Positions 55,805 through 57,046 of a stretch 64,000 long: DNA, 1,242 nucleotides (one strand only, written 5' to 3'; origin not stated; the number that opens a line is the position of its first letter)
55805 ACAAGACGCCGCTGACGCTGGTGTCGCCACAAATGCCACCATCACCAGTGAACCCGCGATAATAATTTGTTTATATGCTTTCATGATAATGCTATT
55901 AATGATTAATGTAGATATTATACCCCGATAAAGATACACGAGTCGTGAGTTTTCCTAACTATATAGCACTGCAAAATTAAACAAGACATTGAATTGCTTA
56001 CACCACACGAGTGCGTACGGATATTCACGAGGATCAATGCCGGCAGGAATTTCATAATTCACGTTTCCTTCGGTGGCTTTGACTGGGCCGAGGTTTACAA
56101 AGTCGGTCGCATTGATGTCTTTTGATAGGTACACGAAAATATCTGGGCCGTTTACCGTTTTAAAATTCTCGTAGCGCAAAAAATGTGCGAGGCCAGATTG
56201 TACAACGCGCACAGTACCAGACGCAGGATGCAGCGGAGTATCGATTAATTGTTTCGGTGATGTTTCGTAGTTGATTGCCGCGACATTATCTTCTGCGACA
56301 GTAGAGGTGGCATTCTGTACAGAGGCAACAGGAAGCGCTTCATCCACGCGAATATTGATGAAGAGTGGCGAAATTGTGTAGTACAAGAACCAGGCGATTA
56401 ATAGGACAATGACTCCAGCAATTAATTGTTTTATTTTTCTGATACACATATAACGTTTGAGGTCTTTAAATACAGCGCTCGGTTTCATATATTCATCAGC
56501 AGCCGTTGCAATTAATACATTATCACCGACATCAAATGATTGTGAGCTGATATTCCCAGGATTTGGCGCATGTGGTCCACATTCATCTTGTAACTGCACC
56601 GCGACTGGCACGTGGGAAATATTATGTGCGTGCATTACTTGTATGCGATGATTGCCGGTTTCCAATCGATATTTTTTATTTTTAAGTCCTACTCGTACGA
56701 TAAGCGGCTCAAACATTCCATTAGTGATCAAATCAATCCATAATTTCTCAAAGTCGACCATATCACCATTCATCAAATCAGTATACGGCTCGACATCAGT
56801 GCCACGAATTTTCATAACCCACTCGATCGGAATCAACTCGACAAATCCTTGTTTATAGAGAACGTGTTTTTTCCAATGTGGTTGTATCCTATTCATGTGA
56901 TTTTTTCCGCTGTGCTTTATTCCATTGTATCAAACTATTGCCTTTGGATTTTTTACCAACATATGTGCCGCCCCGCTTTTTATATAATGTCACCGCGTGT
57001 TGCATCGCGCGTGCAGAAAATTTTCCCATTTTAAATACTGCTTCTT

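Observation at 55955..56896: Unusual domain fusion: ParB/Srx-like nuclease domain, transmembrane helix, and DM13 domain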

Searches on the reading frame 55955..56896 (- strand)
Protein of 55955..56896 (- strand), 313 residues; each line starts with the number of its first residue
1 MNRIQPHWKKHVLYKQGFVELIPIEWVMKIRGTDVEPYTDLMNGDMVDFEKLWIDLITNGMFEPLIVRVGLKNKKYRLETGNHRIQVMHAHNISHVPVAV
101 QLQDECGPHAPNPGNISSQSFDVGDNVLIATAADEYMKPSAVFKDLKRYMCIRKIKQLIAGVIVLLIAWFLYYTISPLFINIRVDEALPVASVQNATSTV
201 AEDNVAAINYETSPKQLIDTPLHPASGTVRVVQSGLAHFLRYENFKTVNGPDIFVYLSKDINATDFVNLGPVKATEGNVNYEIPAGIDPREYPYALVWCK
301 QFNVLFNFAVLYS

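Call 3: search_protein_families(library=pfam, proteins=[window:55955-56896:-], max_evalue=1)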
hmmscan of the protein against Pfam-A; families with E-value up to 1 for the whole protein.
window:55955-56896:- (313 aa): 2 families
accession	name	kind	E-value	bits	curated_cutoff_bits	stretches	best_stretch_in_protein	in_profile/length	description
PF10517.14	DM13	-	5.1e-17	62.9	25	1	223-309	7-103/105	Electron transfer DM13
PF02195.25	ParB_N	-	0.016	15.7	26.3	1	48-101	26-78/95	ParB N-terminal domain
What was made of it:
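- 55967..56245 (-): DM13 beta-sandwich (residues 218-310), with invariant His223 (56228-56230) and Trp298-Cys299 (56000-56005). PF10517 E=5.1e-17 (call 3).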

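Call 4: search_protein_families(library=ncbifam, proteins=[window:55955-56896:-], max_evalue=1)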
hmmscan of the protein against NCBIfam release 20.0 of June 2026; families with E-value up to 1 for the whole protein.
window:55955-56896:- (313 aa): 1 family
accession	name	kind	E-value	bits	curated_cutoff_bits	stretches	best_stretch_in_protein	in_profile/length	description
TIGR04285.1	nucleoid_noc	exception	0.0021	17.5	315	1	50-102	27-77/255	nucleoid occlusion protein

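Call 5: find_homologous_proteins(query=window:55955-56896:-, max_evalue=0.001)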
Query window:55955-56896:- (313 aa): 137 proteins with E <= 0.001 among 978 candidates; the best 120 are listed.
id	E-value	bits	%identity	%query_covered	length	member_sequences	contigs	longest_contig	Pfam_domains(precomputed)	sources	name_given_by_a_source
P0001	2.5e-186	636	86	100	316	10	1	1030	PF10517.15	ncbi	-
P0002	1.0e-47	181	48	51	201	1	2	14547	PF10517.15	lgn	-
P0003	1.1e-47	181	55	50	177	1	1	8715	PF10517.15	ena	-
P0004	2.6e-47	180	53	48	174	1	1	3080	PF10517.15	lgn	-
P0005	3.9e-47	179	50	50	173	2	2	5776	PF10517.15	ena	-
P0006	6.2e-47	179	52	50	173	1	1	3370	PF10517.15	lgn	-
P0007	2.4e-45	173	51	50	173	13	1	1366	PF10517.15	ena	-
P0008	1.5e-44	171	51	46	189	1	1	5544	PF10517.15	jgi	jgi:hypothetical protein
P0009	1.9e-44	170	49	51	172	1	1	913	PF10517.15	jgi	jgi:hypothetical protein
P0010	8.5e-44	168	50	50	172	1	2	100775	PF10517.15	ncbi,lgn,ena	-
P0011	3.9e-43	166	52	47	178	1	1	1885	PF10517.15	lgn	-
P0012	5.8e-43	165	50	50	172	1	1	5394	PF10517.15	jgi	jgi:hypothetical protein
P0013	7.5e-43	165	49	56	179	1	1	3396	PF10517.15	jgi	jgi:hypothetical protein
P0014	8.0e-43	165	49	51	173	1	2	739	PF10517.15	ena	-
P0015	1.4e-42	164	54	51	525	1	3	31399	PF01625.29,PF10517.15,PF01641.27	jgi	jgi:peptide methionine sulfoxide reductase msrA/msrB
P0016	1.9e-42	164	50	49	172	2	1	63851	PF10517.15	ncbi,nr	ncbi:DM13 domain-containing protein [Patescibacteria group bacterium]|nr:DM13 domain-containing prot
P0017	2.0e-42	164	55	46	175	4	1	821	PF10517.15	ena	-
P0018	2.2e-42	164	50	50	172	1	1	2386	PF10517.15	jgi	jgi:hypothetical protein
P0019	2.2e-42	164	50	50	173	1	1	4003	PF10517.15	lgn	-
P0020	4.0e-42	163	51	51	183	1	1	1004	PF10517.15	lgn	-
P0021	5.5e-42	162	53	44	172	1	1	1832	PF10517.15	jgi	jgi:hypothetical protein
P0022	7.0e-42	162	41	50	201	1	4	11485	PF10517.15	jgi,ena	-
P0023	1.3e-41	161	50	57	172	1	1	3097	PF10517.15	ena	-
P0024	1.5e-41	161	51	45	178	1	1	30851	PF10517.15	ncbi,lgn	-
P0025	1.7e-41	161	53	49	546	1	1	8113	PF01625.29,PF10517.15,PF01641.27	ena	-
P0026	2.2e-41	160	48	45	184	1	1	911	PF10517.15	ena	-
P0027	3.5e-41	160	41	50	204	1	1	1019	PF10517.15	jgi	jgi:ABC-type Na+ efflux pump permease subunit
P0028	3.6e-41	160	65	33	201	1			PF10517.15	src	-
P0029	4.6e-41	159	51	51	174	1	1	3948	PF10517.15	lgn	-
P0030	4.8e-41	159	47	50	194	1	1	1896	PF10517.15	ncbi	-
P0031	7.4e-41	159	46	47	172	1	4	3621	PF10517.15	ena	-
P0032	1.2e-40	158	48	52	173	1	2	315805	PF10517.15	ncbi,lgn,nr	ncbi:DM13 domain-containing protein [Patescibacteria group bacterium]|nr:DM13 domain-containing prot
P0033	1.5e-40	158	54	50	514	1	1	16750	PF01625.29,PF10517.15,PF01641.27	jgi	jgi:peptide methionine sulfoxide reductase msrA/msrB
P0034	2.2e-40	157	50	50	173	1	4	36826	PF10517.15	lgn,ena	-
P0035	2.5e-40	157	48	50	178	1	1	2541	PF10517.15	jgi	jgi:hypothetical protein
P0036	2.6e-40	157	44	50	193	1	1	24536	PF10517.15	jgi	jgi:hypothetical protein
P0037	2.8e-40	157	43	45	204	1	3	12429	PF10517.15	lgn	-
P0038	2.9e-40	157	47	50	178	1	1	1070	PF10517.15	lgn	-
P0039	3.0e-40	157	49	44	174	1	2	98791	PF10517.15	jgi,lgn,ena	-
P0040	3.4e-40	156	50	50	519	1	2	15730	PF01625.29,PF10517.15,PF01641.27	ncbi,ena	-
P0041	5.2e-40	156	51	41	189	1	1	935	PF10517.15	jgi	jgi:hypothetical protein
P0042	7.2e-40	155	45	50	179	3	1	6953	PF10517.15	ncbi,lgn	-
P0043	8.5e-40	155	54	50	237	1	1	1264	PF01625.29,PF10517.15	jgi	jgi:hypothetical protein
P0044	9.6e-40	155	50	50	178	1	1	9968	PF10517.15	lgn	-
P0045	1.5e-39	154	44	50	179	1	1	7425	PF10517.15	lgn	-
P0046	1.7e-39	154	47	43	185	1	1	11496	PF10517.15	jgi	jgi:hypothetical protein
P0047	5.2e-39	152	49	50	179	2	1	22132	PF10517.15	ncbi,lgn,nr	ncbi:MAG: DM13 domain-containing protein [bacterium]|nr:DM13 domain-containing protein [bacterium]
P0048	9.4e-39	152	50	47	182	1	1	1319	PF10517.15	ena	-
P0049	9.4e-39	152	45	50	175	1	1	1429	PF10517.15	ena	-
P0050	9.5e-39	152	50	50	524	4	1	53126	PF01625.29,PF10517.15,PF01641.27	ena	-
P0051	1.1e-38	151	50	49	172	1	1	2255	PF10517.15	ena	-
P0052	1.2e-38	151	48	50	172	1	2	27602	PF10517.15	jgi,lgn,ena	-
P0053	1.7e-38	151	51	45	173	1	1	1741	PF10517.15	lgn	-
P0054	2.0e-38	151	43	50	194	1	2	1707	PF10517.15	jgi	jgi:hypothetical protein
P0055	2.3e-38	150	41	51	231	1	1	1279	PF10517.15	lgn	-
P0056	3.0e-38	150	48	51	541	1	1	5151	PF01625.29,PF10517.15,PF01641.27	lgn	-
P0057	5.4e-38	149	43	50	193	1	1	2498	PF10517.15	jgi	jgi:Electron transfer DM13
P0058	5.7e-38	149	49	45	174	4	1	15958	PF10517.15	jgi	jgi:Electron transfer DM13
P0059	5.8e-38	149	53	43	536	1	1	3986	PF01625.29,PF10517.15,PF01641.27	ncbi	-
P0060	6.4e-38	149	44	50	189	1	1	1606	PF10517.15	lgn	-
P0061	6.6e-38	149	49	51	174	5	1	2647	PF10517.15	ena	-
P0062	7.6e-38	149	45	50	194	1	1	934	PF10517.15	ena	-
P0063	1.0e-37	148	44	44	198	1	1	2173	PF10517.15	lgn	-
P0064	1.2e-37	148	45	48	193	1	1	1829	PF10517.15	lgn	-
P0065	1.4e-37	148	49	50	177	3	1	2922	PF10517.15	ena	-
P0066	1.5e-37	148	48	51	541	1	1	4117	PF01625.29,PF10517.15,PF01641.27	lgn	-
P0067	1.8e-37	147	45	47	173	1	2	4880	PF10517.15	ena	-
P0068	2.7e-37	147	47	51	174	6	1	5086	PF10517.15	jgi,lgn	-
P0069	3.4e-37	147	41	50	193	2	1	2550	PF10517.15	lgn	-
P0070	4.2e-37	146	47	49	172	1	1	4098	PF10517.15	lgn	-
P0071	5.9e-37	146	64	30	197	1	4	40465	PF10517.15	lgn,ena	-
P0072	6.0e-37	146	47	50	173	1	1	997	PF10517.15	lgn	-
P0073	7.9e-37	145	48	51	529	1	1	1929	PF01625.29,PF10517.15,PF01641.27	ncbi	-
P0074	1.0e-36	145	44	50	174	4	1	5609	PF10517.15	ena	-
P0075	1.1e-36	145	49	50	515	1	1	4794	PF01625.29,PF10517.15,PF01641.27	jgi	jgi:peptide methionine sulfoxide reductase msrA/msrB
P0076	1.3e-36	145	44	49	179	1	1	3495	PF10517.15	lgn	-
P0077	1.4e-36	145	46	50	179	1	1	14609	PF10517.15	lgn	-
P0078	1.5e-36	144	47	52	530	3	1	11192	PF01625.29,PF10517.15,PF01641.27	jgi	jgi:peptide methionine sulfoxide reductase msrA/msrB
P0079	2.6e-36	144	39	49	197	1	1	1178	PF10517.15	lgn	-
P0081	4.3e-36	143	48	50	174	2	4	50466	PF10517.15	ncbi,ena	-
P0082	4.7e-36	143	42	45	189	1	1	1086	PF10517.15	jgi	jgi:hypothetical protein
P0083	7.9e-36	142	41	50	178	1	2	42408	PF10517.15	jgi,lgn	jgi:hypothetical protein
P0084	8.1e-36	142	51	44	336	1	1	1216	PF01625.29,PF10517.15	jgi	jgi:methionine-S-sulfoxide reductase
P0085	1.1e-35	142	40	45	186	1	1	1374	PF10517.15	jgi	jgi:hypothetical protein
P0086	1.1e-35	142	44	48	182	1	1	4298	PF10517.15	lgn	-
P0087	2.8e-35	140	43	49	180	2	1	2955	PF10517.15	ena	-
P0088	3.6e-35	140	41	49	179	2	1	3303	PF10517.15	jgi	jgi:hypothetical protein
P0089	3.9e-35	140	48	45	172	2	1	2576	PF10517.15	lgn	-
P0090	2.0e-34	137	53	38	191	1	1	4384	PF10517.15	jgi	jgi:hypothetical protein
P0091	2.2e-34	137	43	50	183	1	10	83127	PF10517.15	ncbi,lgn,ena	-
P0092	2.8e-34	137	43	50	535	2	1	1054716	PF01625.29,PF10517.15,PF01641.27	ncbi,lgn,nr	ncbi:peptide-methionine (R)-S-oxide reductase MsrB [Candidatus Kaiserbacteria bacterium]|nr:MAG: pep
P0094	1.6e-33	134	57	32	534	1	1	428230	PF01625.29,PF10517.15,PF01641.27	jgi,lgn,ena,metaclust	metaclust:\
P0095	4.4e-32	130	45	50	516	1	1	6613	PF01625.29,PF10517.15,PF01641.27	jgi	jgi:peptide methionine sulfoxide reductase msrA/msrB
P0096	1.1e-31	128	43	44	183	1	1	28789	PF10517.15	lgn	-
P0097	3.0e-31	127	42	49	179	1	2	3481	PF10517.15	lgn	-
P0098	2.0e-29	121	37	45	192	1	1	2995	PF10517.15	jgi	-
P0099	2.3e-29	121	37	45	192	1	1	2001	PF10517.15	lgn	-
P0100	7.9e-27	112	35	51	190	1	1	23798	PF10517.15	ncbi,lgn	-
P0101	1.3e-24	105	54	29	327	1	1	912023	PF10517.15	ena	-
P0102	7.0e-24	103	32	50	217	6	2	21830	PF10517.15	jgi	jgi:hypothetical protein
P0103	9.8e-24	102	40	45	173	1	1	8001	PF10517.15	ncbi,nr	ncbi:MAG TPA: DM13 domain-containing protein [Nitrosopumilaceae archaeon]|nr:DM13 domain-containing 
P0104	1.5e-23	102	40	45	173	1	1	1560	PF10517.15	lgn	-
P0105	2.1e-23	101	35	44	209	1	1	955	PF10517.15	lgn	-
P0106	3.1e-22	97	46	29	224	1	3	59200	PF10517.15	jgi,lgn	jgi:hypothetical protein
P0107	6.8e-22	96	33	49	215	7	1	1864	PF10517.15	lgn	-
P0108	2.2e-21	95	36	53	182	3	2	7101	PF10517.15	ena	-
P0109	8.5e-21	93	36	50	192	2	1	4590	PF10517.15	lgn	-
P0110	9.5e-21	92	39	48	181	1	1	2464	PF10517.15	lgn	-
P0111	1.9e-20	91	40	43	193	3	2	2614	PF10517.15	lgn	-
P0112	2.0e-19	88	38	45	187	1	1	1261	PF10517.15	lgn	-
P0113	5.5e-19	87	35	49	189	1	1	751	PF10517.15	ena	-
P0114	8.2e-19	86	34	44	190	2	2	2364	PF10517.15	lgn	-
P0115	1.1e-18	86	37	45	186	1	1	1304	PF10517.15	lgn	-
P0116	2.1e-18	85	36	45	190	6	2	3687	PF10517.15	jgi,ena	-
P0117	2.2e-18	85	36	45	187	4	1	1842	PF10517.15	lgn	-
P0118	9.0e-18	83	38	45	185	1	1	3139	PF10517.15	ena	-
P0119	1.3e-17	82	35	45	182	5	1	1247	PF10517.15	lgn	-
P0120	1.3e-16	79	31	50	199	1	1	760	PF10517.15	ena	-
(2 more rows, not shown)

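Call 6: search_solved_structures(query=window:55955-56896:-, max_evalue=10, show_alignments=3)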
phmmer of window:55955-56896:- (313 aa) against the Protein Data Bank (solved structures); distinct sequences matched with E-value up to 10: 2.
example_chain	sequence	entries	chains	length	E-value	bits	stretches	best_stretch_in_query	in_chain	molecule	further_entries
8de3_A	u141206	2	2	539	0.95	11.9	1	140-216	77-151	Transporter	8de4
4mah_A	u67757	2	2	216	1.5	11.3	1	262-301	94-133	AA11 Lytic Polysaccharide Monooxygenase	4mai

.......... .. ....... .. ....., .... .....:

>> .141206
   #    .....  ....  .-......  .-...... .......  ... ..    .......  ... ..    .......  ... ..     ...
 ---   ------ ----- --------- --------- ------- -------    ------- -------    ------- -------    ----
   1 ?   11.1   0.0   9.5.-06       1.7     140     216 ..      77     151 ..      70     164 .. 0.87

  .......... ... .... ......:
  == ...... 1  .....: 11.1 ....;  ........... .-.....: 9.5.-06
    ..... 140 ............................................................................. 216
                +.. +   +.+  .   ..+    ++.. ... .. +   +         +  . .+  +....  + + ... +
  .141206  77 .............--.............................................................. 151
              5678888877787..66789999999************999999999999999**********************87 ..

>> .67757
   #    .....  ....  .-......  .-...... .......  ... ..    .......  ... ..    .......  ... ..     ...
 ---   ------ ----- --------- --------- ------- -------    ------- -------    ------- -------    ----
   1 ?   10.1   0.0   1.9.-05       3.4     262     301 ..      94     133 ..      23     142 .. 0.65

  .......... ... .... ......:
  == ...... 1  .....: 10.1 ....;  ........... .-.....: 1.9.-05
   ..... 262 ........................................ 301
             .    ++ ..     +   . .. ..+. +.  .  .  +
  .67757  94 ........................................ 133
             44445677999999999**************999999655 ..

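Call 15: find_related_loci(query=A1, collection=genome_contigs, flank=4000)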
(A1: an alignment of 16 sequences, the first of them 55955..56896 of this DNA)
Query A1 (313 aa) in genome_contigs; peptide patterns used: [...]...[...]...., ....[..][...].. (x = any residue, [..] = any of these).
71 stretches matched a pattern; 21 encode a relative of the query (tblastn E <= 1e-3); 21 distinct loci.
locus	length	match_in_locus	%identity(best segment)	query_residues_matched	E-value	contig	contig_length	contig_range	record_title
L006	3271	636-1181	48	1-181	1e-52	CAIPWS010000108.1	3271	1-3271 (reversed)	uncultured bacterium isolate Umea2p3_bin-1408 genome assembly, contig: bin-1408:108/148, whole genome shotgun sequence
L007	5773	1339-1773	54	3-147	6e-52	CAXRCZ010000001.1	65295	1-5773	MAG: Candidatus Paceibacteria bacterium isolate CJ05B_2.98 genome assembly, contig: k141_713148, whole genome shotgun se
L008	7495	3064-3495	55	3-146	1e-51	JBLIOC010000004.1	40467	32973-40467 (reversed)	MAG: Candidatus Paceibacteria bacterium isolate 3300053785_176 Ga0535658_0001423, whole genome shotgun sequence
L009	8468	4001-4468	51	1-155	5e-49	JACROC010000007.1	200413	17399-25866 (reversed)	MAG: Candidatus Harrisonbacteria bacterium isolate NC_groundwater_1951_Pr3_S-0.2um_42_5 scaffold_759644, whole genome sh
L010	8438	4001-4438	50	1-146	6e-48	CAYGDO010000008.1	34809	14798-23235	MAG TPA_asm: uncultured Candidatus Saccharibacteria bacterium isolate ERP113451_co1_61 genome assembly, contig: NODE_134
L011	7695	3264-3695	52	3-146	8e-48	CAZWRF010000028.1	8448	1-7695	MAG TPA_asm: uncultured Candidatus Saccharibacteria bacterium isolate binchicken_co150_727 genome assembly, contig: NODE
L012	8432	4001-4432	51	4-147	9e-47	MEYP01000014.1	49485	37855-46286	MAG: Candidatus Azambacteria bacterium RIFCSPHIGHO2_02_FULL_52_12 rifcsphigho2_02_scaffold_3377, whole genome shotgun se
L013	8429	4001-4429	49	4-146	6e-47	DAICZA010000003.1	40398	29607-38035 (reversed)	MAG TPA_asm: bacterium isolate clean1989 NODE_3_length_40398_cov_4.328886, whole genome shotgun sequence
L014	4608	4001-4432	50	3-146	5e-46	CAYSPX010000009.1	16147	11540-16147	MAG TPA_asm: uncultured Candidatus Saccharibacteria bacterium isolate SRP286056_co1_32 genome assembly, contig: NODE_440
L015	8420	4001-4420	52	4-144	2e-45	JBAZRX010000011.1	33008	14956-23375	MAG: Candidatus Paceibacterota bacterium isolate SO_2017_GW1_159 NODE_5861_length_33008_cov_1.228399_OW334_2017, whole g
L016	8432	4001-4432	47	4-147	5e-45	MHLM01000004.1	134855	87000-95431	MAG: Candidatus Lloydbacteria bacterium RIFCSPHIGHO2_02_FULL_50_18 rifcsphigho2_02_scaffold_193, whole genome shotgun se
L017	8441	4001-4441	49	4-146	2e-44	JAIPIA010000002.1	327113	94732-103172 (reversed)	MAG: Candidatus Paceibacterota bacterium isolate Tobar12.5m-G42 Tobar12-5m-C13, whole genome shotgun sequence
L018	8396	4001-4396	50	17-148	2e-43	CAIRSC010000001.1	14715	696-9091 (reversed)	uncultured bacterium isolate Umea1_bin-3528 genome assembly, contig: bin-3528:001/113, whole genome shotgun sequence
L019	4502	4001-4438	48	4-149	2e-41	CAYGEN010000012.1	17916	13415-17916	MAG TPA_asm: uncultured Candidatus Saccharibacteria bacterium isolate ERP113451_co3_404 genome assembly, contig: NODE_23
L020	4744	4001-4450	41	3-152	1e-40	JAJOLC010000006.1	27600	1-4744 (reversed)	MAG: Candidatus Paceibacterota bacterium isolate MAG-712 c_000000000027, whole genome shotgun sequence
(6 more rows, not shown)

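Call 19: find_encoding_contigs(protein=P0001, flank=5000, max_places=4)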
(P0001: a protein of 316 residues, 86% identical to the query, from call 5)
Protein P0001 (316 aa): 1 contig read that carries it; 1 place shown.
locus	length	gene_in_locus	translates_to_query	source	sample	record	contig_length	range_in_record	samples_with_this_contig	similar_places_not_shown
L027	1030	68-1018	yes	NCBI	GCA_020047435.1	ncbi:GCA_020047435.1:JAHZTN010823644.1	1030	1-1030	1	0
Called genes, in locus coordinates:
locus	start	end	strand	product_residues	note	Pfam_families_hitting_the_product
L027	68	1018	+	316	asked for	PF10517:DM13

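Call 28: find_encoding_contigs(protein=P0010, flank=5000, max_places=1)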
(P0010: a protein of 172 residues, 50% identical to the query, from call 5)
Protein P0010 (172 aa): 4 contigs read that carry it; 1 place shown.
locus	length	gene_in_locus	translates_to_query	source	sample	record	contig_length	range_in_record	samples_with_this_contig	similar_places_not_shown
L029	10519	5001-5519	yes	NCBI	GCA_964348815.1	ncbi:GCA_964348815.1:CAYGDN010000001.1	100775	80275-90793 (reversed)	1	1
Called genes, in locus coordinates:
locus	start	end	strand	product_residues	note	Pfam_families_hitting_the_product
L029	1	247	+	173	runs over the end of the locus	PF00856:SET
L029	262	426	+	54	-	-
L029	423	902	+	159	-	PF03073:TspO_MBR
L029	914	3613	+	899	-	PF00690:Cation_ATPase_N, PF00122:E1-E2_ATPase, PF00702:Hydrolase, PF13246:Cation_ATPase, PF00689:Cation_ATPase_C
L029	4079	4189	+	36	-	-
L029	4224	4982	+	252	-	PF00657:Lipase_GDSL, PF13472:Lipase_GDSL_2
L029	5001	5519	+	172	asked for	PF10517:DM13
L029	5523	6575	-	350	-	PF01594:AI-2E_transport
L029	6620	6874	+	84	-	PF04024:PspC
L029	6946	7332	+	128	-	-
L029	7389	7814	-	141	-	PF08818:DUF1801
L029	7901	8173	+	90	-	PF01047:MarR, PF12840:HTH_20 (weak), PF25212:HVO_A0114 (weak), PF01022:HTH_5 (weak), PF13412:HTH_24 (weak)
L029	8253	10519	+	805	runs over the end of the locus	PF02450:LCAT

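Call 29: find_encoding_contigs(protein=P0002, flank=5000, max_places=1)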
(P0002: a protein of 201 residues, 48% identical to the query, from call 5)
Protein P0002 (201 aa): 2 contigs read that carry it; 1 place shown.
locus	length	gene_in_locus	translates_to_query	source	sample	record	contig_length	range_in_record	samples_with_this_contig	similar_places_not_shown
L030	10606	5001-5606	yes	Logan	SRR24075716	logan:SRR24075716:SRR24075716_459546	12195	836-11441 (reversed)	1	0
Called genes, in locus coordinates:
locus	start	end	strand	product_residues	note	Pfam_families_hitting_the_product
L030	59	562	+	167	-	PF00989:PAS (weak), PF13188:PAS_8 (weak), PF08448:PAS_4, PF13426:PAS_9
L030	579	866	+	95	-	-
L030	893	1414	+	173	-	-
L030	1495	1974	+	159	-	PF10099:RskA_C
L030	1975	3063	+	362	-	PF01820:Dala_Dala_lig_N, PF01071:GARS_A (weak), PF02222:ATP-grasp, PF02655:ATP-grasp_3 (faint), PF02786:CPSase_L_D2, PF07478:Dala_Dala_lig_C, PF13535:ATP-grasp_4 (weak)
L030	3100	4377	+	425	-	PF03952:Enolase_N, PF00113:Enolase_C, PF13378:MR_MLE_C, PF07476:MAAL_C (weak)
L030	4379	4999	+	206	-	PF00300:His_Phos_1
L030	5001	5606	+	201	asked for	PF10517:DM13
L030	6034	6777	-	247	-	-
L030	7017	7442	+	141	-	PF01475:FUR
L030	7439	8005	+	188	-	-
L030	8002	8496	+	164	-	PF03449:GreA_GreB_N, PF01272:GreA_GreB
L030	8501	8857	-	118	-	-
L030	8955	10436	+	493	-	PF00209:SNF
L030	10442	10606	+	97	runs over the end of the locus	PF08922:DUF1905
